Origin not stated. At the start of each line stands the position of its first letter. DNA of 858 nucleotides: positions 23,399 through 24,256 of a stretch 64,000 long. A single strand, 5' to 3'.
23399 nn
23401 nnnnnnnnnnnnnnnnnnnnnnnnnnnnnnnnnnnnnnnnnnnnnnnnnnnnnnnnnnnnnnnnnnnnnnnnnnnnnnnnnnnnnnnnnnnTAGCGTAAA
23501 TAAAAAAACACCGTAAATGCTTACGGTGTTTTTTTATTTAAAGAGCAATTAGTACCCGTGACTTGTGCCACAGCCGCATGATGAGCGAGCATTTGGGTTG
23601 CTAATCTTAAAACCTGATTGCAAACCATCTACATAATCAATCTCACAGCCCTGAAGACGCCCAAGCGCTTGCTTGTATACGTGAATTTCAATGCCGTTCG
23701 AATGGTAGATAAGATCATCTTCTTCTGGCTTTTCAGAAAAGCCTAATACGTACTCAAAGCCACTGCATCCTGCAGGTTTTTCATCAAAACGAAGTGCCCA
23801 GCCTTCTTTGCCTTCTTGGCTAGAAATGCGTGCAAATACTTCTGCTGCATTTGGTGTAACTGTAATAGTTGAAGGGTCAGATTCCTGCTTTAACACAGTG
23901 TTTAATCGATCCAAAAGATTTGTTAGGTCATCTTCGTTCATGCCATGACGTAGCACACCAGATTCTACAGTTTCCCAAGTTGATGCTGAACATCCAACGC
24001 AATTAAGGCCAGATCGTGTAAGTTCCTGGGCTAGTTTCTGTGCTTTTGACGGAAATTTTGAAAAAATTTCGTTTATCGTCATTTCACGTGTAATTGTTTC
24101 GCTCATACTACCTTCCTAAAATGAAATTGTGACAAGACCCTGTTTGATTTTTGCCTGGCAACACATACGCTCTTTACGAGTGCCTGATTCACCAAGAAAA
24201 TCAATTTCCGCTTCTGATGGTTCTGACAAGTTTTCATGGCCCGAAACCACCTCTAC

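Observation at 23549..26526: Three-gene module: DUF3604-like protein with an H1-like tail + 2Fe-2S ferredoxin + DUF1858-IscA fusion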

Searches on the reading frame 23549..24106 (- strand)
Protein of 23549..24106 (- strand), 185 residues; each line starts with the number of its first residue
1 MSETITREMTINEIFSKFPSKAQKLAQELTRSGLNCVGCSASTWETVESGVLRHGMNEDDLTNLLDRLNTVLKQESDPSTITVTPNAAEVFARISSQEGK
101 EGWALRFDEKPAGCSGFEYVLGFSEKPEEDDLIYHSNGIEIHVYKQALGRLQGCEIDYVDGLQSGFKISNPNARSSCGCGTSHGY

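Call 3: search_protein_families(library=pfam, proteins=[window:23549-24106:-], max_evalue=0.01)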
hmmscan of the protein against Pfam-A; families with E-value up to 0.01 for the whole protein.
window:23549-24106:- (185 aa): 2 families
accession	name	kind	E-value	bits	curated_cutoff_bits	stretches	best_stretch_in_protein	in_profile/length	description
PF01521.26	Fe-S_biosyn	-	1e-14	55.1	26.3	1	80-180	2-109/110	Iron-sulphur cluster biosynthesis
PF08984.16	DUF1858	-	2.7e-08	34.2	32.2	1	5-61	1-58/59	Domain of unknown function (DUF1858)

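Call 4: search_protein_families(library=ncbifam, proteins=[window:23549-24106:-], max_evalue=0.01)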
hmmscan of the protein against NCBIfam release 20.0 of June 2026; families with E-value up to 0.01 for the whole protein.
window:23549-24106:- (185 aa): 8 families
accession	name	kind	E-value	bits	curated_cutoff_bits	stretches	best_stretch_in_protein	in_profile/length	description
TIGR00049.1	TIGR00049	subfamily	2.2e-26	92.1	58.8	1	81-183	1-104/106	iron-sulfur cluster assembly accessory protein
TIGR02011.1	IscA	equivalog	1.4e-24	86.4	150.6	1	81-182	1-102/105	iron-sulfur cluster assembly protein IscA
NF007050.0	PRK09504.1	equivalog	8.8e-23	80.7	161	1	70-184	7-121/122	Fe-S cluster assembly scaffold SufA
NF010147.0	PRK13623.1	equivalog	1.7e-21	76.6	117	1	75-183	4-113/115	iron-sulfur cluster insertion protein ErpA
TIGR01997.1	sufA_proteo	equivalog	1.4e-20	73.5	136.2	1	80-183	2-105/107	Fe-S cluster assembly scaffold SufA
NF007049.0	PRK09502.1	equivalog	2e-20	73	181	1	81-182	3-104/107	iron-sulfur cluster assembly protein IscA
TIGR03980.1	prismane_assoc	subfamily_domain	6e-15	55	44.95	1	5-63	1-55/58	hybrid cluster protein-associated redox disulfide domain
NF038090.1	IscA_HesB_Se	subfamily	1.2e-08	35.2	85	1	100-181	20-101/101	IscA/HesB family protein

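Call 31: find_homologous_proteins(query=window:23549-24106:-)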
Query window:23549-24106:- (185 aa): 1750 proteins with E <= 0.001 among 1783 candidates; the best 120 are listed.
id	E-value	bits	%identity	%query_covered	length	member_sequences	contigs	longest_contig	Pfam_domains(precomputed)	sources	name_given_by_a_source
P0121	6.5e-108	376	91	98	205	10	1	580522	PF08984.17,PF01521.27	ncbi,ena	-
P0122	2.3e-106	371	86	100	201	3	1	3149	PF08984.17,PF01521.27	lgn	-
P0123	1.9e-104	365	85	100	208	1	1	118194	PF08984.17,PF01521.27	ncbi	-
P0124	4.4e-99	348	83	100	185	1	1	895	PF08984.17,PF01521.27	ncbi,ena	-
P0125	1.2e-98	346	83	100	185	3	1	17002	PF08984.17,PF01521.27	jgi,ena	-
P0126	2.1e-98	345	84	98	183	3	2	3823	PF08984.17,PF01521.27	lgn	-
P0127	1.8e-97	342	81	100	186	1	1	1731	PF08984.17,PF01521.27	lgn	-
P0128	2.1e-97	342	83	100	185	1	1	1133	PF08984.17,PF01521.27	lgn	-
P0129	5.9e-94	331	79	100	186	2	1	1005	PF08984.17,PF01521.27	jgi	jgi:iron-sulfur cluster assembly accessory protein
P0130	4.3e-93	328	78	100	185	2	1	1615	PF08984.17,PF01521.27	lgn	-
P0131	5.4e-92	325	80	100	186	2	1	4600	PF08984.17,PF01521.27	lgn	-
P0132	1.0e-90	320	79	99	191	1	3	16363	PF08984.17,PF01521.27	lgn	-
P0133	4.7e-84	299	70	99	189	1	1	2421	PF08984.17,PF01521.27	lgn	-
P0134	4.6e-82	292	68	99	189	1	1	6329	PF01521.27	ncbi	-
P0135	1.1e-81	291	67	99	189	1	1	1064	PF08984.17,PF01521.27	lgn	-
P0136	1.4e-81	291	69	99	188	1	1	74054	PF08984.17,PF01521.27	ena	-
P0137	3.2e-81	289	70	99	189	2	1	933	PF01521.27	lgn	-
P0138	2.2e-80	287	67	99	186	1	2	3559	PF01521.27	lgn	-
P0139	2.2e-80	287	69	100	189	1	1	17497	PF08984.17,PF01521.27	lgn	-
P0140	3.8e-80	286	69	99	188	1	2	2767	PF08984.17,PF01521.27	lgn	-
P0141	7.4e-80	285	67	99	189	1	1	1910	PF01521.27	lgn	-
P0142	8.5e-80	285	68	99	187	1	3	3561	PF01521.27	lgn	-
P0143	1.8e-79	284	66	99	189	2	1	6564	PF08984.17,PF01521.27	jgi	jgi:iron-sulfur cluster assembly accessory protein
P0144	2.8e-79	283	69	99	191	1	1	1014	PF08984.17,PF01521.27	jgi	jgi:iron-sulfur cluster assembly accessory protein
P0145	4.4e-79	283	68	99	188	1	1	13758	PF08984.17,PF01521.27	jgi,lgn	jgi:iron-sulfur cluster assembly protein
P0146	6.3e-79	282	67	99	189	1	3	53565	PF08984.17,PF01521.27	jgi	-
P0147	6.4e-79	282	66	100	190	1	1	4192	PF08984.17,PF01521.27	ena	-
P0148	9.9e-79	281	68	99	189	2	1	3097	PF08984.17,PF01521.27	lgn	-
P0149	1.7e-78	281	66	100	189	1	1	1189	PF08984.17,PF01521.27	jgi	jgi:iron-sulfur cluster assembly protein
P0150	2.1e-78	280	68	99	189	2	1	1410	PF08984.17,PF01521.27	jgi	-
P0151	3.7e-78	279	65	98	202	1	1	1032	PF08984.17,PF01521.27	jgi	-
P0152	1.2e-77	278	68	99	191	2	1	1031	PF01521.27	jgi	jgi:iron-sulfur cluster assembly accessory protein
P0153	9.4e-77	275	67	99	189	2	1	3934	PF08984.17,PF01521.27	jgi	jgi:iron-sulfur cluster assembly protein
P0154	2.3e-76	274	65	100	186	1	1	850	PF08984.17,PF01521.27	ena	-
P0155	4.7e-76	273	68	99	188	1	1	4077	PF08984.17,PF01521.27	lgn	-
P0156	6.3e-76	272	66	99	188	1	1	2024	PF08984.17,PF01521.27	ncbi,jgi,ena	jgi:iron-sulfur cluster assembly accessory protein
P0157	1.0e-75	272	63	99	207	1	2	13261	PF08984.17,PF01521.27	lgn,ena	-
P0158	1.1e-75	272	66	99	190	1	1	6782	PF08984.17,PF01521.27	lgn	-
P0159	1.7e-75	271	67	99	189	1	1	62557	PF08984.17,PF01521.27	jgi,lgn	-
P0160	3.2e-75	270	66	99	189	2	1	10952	PF08984.17,PF01521.27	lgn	-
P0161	6.2e-75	269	68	96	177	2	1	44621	PF01521.27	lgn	-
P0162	6.5e-75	269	69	96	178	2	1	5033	PF01521.27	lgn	-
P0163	7.5e-75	269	63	100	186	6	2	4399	PF08984.17,PF01521.27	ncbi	-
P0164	8.3e-75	269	67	98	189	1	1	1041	PF08984.17,PF01521.27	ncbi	-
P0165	8.7e-75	269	66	99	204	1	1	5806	PF08984.17,PF01521.27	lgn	-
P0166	1.1e-74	268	64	98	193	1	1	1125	PF08984.17,PF01521.27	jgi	jgi:iron-sulfur cluster assembly accessory protein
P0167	1.1e-74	268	63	99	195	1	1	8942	PF08984.17,PF01521.27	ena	-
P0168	1.1e-74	268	62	100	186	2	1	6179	PF08984.17,PF01521.27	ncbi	-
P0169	1.4e-74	268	67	99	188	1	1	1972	PF08984.17,PF01521.27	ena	-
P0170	2.2e-74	267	66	99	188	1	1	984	PF08984.17,PF01521.27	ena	-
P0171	2.7e-74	267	62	100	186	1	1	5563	PF08984.17,PF01521.27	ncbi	-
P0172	3.3e-74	267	63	99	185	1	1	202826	PF08984.17,PF01521.27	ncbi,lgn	-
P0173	4.0e-74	266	63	100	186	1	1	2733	PF08984.17,PF01521.27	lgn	-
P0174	4.2e-74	266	65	99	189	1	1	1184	PF08984.17,PF01521.27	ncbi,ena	-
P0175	5.7e-74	266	64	98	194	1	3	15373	PF08984.17,PF01521.27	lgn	-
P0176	5.9e-74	266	65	99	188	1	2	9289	PF08984.17,PF01521.27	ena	-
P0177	5.9e-74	266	62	100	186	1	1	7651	PF08984.17,PF01521.27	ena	-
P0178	7.1e-74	266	76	87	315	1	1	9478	PF08984.17,PF03219.21,PF01521.27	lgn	-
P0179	7.5e-74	265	65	98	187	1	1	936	PF08984.17,PF01521.27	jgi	jgi:iron-sulfur cluster assembly accessory protein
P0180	9.9e-74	265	66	100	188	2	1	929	PF08984.17,PF01521.27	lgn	-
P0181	1.6e-73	264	64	98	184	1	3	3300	PF08984.17,PF01521.27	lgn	-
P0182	1.7e-73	264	63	99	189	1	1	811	PF08984.17,PF01521.27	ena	-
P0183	3.1e-73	263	63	99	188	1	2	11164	PF08984.17,PF01521.27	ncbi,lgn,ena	-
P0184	4.3e-73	263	64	98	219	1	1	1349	PF08984.17,PF01521.27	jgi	jgi:iron-sulfur cluster assembly accessory protein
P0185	5.1e-73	263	64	98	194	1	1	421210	PF08984.17,PF01521.27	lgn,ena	-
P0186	6.2e-73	262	61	100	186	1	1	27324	PF08984.17,PF01521.27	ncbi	-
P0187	6.9e-73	262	63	98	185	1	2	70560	PF08984.17,PF01521.27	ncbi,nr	ncbi:MAG TPA: iron-sulfur cluster assembly accessory protein [Chlamydiales bacterium]|nr:iron-sulfur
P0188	7.3e-73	262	65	100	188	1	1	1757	PF08984.17,PF01521.27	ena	-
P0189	7.8e-73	262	60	100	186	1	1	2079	PF08984.17,PF01521.27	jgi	-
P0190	8.5e-73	262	64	98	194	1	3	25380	PF08984.17,PF01521.27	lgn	-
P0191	1.0e-72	262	63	99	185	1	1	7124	PF08984.17,PF01521.27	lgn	-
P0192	1.1e-72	262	61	100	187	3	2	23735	PF01521.27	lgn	-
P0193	1.5e-72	261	61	100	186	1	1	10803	PF08984.17,PF01521.27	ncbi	-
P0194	1.7e-72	261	61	100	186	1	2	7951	PF08984.17,PF01521.27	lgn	-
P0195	2.2e-72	261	62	100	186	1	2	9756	PF08984.17,PF01521.27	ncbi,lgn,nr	ncbi:MAG: iron-sulfur cluster assembly accessory protein [Simkaniaceae bacterium]|nr:iron-sulfur clu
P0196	3.6e-72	260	63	98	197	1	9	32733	PF08984.17,PF01521.27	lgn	-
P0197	3.7e-72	260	64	98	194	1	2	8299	PF08984.17,PF01521.27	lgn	-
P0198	3.9e-72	260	61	100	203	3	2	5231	PF08984.17,PF01521.27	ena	-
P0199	4.2e-72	260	65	98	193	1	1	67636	PF08984.17,PF01521.27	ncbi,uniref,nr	ncbi:putative iron-sulfur cluster insertion protein ErpA [Neochlamydia sp. EPS4]|uniref:iron-sulfur 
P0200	4.3e-72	260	65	98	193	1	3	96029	PF08984.17,PF01521.27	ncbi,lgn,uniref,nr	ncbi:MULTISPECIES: iron-sulfur cluster assembly accessory protein [unclassified Neochlamydia]|uniref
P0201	4.6e-72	260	60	100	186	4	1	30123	PF08984.17,PF01521.27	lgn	-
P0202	5.6e-72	259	63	99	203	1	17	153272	PF08984.17,PF01521.27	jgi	jgi:iron-sulfur cluster assembly protein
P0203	5.7e-72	259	60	99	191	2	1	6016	PF08984.17,PF01521.27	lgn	-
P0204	5.8e-72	259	65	98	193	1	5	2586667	PF08984.17,PF01521.27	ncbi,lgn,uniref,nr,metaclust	ncbi:putative iron-sulfur cluster insertion protein ErpA [Neochlamydia sp. TUME1]|uniref:iron-sulfur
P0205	5.9e-72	259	65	98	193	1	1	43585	PF08984.17,PF01521.27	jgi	jgi:iron-sulfur cluster assembly accessory protein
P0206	7.1e-72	259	61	99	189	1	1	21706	PF08984.17,PF01521.27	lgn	-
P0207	7.5e-72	259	62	98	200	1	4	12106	PF08984.17,PF01521.27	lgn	-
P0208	7.6e-72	259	60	100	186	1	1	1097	PF08984.17,PF01521.27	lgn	-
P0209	8.3e-72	259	61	100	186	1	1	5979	PF08984.17,PF01521.27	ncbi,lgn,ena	-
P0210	9.8e-72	259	61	98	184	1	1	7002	PF08984.17,PF01521.27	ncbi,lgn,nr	ncbi:MAG: iron-sulfur cluster assembly accessory protein [Chlamydiia bacterium]|nr:iron-sulfur clust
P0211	9.8e-72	259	63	98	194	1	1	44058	PF08984.17,PF01521.27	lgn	-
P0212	1.0e-71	259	61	100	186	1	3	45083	PF08984.17,PF01521.27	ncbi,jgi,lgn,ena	jgi:iron-sulfur cluster assembly accessory protein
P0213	1.0e-71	259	62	100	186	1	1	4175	PF08984.17,PF01521.27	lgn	-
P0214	1.2e-71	258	64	98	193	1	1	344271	PF08984.17,PF01521.27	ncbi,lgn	-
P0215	1.3e-71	258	60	98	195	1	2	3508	PF01521.27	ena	-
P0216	1.3e-71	258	61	100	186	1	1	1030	PF08984.17,PF01521.27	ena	-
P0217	1.4e-71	258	59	99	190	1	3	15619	PF08984.17,PF01521.27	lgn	-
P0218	1.4e-71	258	60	100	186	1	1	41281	PF08984.17,PF01521.27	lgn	-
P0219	1.6e-71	258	63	99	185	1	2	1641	PF08984.17,PF01521.27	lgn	-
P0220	1.6e-71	258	60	100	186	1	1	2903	PF08984.17,PF01521.27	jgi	jgi:iron-sulfur cluster assembly accessory protein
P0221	1.6e-71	258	61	100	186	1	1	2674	PF08984.17,PF01521.27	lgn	-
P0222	1.7e-71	258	60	99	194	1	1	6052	PF08984.17,PF01521.27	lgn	-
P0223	1.7e-71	258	61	100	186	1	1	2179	PF08984.17,PF01521.27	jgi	jgi:iron-sulfur cluster assembly accessory protein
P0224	1.8e-71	258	64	98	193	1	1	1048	PF08984.17,PF01521.27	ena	-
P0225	1.8e-71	258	60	100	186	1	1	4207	PF08984.17,PF01521.27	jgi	jgi:iron-sulfur cluster assembly accessory protein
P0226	1.8e-71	258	62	98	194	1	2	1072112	PF08984.17,PF01521.27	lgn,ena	-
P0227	1.8e-71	258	60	99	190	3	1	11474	PF08984.17,PF01521.27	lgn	-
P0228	2.1e-71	258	61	100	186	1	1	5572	PF08984.17,PF01521.27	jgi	jgi:iron-sulfur cluster assembly accessory protein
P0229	2.1e-71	258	63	99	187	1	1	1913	PF08984.17,PF01521.27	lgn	-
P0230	2.2e-71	257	61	100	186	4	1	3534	PF08984.17,PF01521.27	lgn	-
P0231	2.2e-71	257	61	98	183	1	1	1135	PF08984.17,PF01521.27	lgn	-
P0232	2.2e-71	257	61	100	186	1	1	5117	PF08984.17,PF01521.27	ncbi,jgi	jgi:iron-sulfur cluster assembly protein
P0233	2.5e-71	257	63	98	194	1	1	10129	PF08984.17,PF01521.27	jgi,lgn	jgi:iron-sulfur cluster assembly accessory protein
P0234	2.5e-71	257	60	100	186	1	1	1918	PF08984.17,PF01521.27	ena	-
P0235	2.6e-71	257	60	100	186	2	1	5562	PF01521.27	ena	-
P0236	2.7e-71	257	63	98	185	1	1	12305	PF08984.17,PF01521.27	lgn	-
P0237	3.0e-71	257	63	99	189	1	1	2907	PF01521.27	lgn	-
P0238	3.1e-71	257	62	100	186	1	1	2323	PF08984.17,PF01521.27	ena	-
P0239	3.4e-71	257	63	98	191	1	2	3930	PF08984.17,PF01521.27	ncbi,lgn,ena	-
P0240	3.6e-71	257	60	100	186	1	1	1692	PF01521.27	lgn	-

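Call 32: find_encoding_contigs(protein=P0204, flank=6000, max_places=1)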
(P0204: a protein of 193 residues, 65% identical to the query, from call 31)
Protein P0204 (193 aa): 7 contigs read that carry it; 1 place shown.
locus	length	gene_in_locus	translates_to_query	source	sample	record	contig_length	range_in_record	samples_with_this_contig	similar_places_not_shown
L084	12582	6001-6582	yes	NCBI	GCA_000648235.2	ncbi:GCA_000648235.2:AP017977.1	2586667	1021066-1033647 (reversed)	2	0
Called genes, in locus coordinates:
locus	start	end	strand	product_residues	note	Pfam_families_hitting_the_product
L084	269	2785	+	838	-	PF02096:60KD_IMP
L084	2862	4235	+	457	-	PF13173:AAA_14 (faint), PF00308:Bac_DnaA, PF01695:IstB_IS21, PF08299:Bac_DnaA_C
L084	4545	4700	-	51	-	-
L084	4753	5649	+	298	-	PF01790:LGT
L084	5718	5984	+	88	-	PF00111:Fer2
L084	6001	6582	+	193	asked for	PF08984:DUF1858 (weak), PF01521:Fe-S_biosyn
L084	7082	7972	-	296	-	PF11004:Kdo_hydroxy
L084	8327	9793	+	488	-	-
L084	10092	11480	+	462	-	PF13546:DDE_5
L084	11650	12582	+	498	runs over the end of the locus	-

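Call 33: find_encoding_contigs(protein=P0226, flank=6000, max_places=1)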
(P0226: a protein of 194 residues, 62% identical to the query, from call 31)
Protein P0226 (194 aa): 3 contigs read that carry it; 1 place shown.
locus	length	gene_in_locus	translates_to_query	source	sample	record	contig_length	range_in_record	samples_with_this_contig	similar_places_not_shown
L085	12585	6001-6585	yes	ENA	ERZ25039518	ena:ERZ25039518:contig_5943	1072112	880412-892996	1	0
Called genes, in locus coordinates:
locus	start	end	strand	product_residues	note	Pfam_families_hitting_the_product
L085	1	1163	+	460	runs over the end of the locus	PF25199:nSTAND_NTPase5 (faint), PF01695:IstB_IS21, PF00308:Bac_DnaA, PF00004:AAA, PF07728:AAA_5 (weak), PF13173:AAA_14 (faint), PF13401:AAA_22 (faint), PF08299:Bac_DnaA_C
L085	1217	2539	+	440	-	PF05221:AdoHcyase, PF00670:AdoHcyase_NAD, PF02826:2-Hacid_dh_C (faint)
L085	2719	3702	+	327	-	PF01790:LGT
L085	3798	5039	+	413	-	-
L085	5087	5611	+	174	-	-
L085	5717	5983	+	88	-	PF00111:Fer2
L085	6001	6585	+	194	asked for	PF08984:DUF1858 (weak), PF01521:Fe-S_biosyn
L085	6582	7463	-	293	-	PF11004:Kdo_hydroxy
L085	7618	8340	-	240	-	-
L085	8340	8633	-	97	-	-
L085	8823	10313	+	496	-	PF02321:OEP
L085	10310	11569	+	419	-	PF25917:BSH_RND, PF25885:HH_EMRA, PF25963:Beta-barrel_AAEA (weak)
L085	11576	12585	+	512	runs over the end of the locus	PF00083:Sugar_tr, PF07690:MFS_1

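Call 34: find_encoding_contigs(protein=P0212, flank=6000, max_places=1)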
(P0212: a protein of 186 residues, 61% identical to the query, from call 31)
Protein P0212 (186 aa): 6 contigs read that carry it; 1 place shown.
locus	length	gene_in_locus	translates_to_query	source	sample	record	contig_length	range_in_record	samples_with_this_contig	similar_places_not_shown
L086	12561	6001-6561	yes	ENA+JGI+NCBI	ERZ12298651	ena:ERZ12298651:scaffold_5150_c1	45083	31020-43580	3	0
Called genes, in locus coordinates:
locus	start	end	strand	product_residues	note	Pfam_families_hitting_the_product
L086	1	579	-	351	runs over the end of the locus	-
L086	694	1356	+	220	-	PF00406:ADK, PF13207:AAA_17, PF13238:AAA_18 (weak)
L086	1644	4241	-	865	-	-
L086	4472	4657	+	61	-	-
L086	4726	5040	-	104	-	PF01381:HTH_3 (faint)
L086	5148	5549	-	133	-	PF06296:RelE (weak)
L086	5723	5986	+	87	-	PF00111:Fer2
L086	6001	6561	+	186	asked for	PF08984:DUF1858 (weak), PF01521:Fe-S_biosyn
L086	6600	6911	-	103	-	-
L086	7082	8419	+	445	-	PF13173:AAA_14, PF13635:DUF4143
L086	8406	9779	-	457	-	PF00890:FAD_binding_2, PF01134:GIDA, PF03486:HI0933_like (faint), PF07992:Pyr_redox_2, PF12831:FAD_oxidored, PF13450:NAD_binding_8 (faint), PF00070:Pyr_redox, PF02852:Pyr_redox_dim, +1 more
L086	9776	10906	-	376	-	PF00364:Biotin_lipoyl, PF00198:2-oxoacid_dh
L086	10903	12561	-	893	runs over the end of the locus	PF16078:2-oxogl_dehyd_N, PF00676:E1_dh, PF02779:Transket_pyr, PF16870:OxoGdeHyase_C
